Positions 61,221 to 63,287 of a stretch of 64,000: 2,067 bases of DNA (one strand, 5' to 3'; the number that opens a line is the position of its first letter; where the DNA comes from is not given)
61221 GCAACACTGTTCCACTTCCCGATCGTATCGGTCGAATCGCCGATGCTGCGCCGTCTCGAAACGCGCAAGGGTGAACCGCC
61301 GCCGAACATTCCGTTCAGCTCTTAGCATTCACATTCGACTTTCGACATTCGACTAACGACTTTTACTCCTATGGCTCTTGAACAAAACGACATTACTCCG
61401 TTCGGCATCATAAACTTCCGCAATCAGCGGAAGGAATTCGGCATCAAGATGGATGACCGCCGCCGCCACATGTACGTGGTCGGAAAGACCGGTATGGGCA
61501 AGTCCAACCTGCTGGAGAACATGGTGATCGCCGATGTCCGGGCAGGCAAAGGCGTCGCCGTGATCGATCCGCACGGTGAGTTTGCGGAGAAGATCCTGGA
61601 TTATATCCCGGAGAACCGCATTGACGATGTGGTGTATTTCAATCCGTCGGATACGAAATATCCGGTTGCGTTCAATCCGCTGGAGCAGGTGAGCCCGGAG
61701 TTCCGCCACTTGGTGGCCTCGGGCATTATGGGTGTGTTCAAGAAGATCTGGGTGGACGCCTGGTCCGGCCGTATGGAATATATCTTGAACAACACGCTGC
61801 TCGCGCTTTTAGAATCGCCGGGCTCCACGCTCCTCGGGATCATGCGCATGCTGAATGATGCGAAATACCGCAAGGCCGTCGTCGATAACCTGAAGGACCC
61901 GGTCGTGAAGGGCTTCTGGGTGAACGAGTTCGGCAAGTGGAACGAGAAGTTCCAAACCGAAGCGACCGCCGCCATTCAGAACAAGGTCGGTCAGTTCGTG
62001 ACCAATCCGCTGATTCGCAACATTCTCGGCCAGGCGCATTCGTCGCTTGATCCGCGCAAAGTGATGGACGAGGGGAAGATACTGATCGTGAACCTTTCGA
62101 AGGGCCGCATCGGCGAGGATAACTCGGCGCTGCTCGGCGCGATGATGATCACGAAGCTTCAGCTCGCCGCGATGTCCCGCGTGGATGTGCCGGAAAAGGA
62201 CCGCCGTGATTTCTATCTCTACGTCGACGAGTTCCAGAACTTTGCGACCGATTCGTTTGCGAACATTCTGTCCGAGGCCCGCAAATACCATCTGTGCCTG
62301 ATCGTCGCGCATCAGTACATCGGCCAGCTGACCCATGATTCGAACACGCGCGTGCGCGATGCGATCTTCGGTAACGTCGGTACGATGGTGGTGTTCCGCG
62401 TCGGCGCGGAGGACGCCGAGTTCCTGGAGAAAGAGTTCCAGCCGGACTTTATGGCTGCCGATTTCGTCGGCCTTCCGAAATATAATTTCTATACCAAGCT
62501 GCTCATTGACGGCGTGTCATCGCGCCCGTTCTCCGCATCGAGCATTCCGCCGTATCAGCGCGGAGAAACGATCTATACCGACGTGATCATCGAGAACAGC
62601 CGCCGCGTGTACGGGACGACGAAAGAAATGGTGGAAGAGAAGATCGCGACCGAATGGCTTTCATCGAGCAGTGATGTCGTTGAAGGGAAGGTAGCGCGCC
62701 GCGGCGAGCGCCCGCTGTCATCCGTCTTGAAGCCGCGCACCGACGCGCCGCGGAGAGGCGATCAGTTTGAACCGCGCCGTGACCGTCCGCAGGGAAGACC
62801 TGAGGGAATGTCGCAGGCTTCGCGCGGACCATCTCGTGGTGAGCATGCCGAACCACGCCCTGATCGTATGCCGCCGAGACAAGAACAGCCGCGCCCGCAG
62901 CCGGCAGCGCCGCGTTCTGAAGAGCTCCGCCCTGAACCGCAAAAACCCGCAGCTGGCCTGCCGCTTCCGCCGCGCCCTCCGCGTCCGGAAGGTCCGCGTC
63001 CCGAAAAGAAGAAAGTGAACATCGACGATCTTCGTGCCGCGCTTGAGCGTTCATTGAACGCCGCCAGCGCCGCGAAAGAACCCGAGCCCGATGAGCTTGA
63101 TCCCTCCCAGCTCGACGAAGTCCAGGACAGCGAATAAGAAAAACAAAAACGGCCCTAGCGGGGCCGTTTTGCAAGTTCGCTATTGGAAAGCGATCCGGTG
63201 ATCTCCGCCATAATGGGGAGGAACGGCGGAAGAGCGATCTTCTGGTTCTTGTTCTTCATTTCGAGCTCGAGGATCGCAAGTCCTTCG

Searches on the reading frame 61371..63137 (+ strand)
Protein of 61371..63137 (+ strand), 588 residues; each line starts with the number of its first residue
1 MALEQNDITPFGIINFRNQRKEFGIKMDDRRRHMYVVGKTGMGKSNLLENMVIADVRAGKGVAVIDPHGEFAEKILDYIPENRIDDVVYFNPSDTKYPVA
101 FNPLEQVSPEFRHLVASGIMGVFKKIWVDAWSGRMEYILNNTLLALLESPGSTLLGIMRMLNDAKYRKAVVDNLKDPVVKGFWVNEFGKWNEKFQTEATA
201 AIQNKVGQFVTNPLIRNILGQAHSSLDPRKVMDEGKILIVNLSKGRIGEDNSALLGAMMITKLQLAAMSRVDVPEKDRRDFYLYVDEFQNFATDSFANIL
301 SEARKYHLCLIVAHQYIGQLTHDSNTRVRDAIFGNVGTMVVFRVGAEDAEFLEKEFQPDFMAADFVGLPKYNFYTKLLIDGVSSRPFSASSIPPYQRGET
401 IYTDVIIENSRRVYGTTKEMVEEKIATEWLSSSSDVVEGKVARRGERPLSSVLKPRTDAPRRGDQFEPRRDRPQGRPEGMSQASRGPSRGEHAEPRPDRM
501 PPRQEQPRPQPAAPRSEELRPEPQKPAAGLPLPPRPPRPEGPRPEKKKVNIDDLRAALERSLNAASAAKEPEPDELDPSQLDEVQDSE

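Call 13: search_protein_families(library=pfam, proteins=[window:61371-63137:+], max_evalue=0.001)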
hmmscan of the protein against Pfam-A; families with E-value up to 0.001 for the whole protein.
window:61371-63137:+ (588 aa): 5 families
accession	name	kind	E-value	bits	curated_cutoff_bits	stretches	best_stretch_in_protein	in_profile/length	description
PF10412.15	TrwB_AAD_bind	-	4.3e-15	55.9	20.5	1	27-346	11-312/387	Type IV secretion-system coupling protein DNA-binding domain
PF01935.23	DUF87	-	9e-09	36.2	23.2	1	31-244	23-203/220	Helicase HerA, central domain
PF02534.20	T4SS-DNA_transf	-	1.4e-07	31.2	20.1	1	22-354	43-380/468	Type IV secretory system Conjugative DNA transfer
PF12696.13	TraG-D_C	-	3.1e-07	30.8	22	1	282-352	3-72/126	TraM recognition site of TraD and TraG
PF12846.13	AAA_10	-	0.00039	20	27.5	1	31-165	21-153/362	AAA-like domain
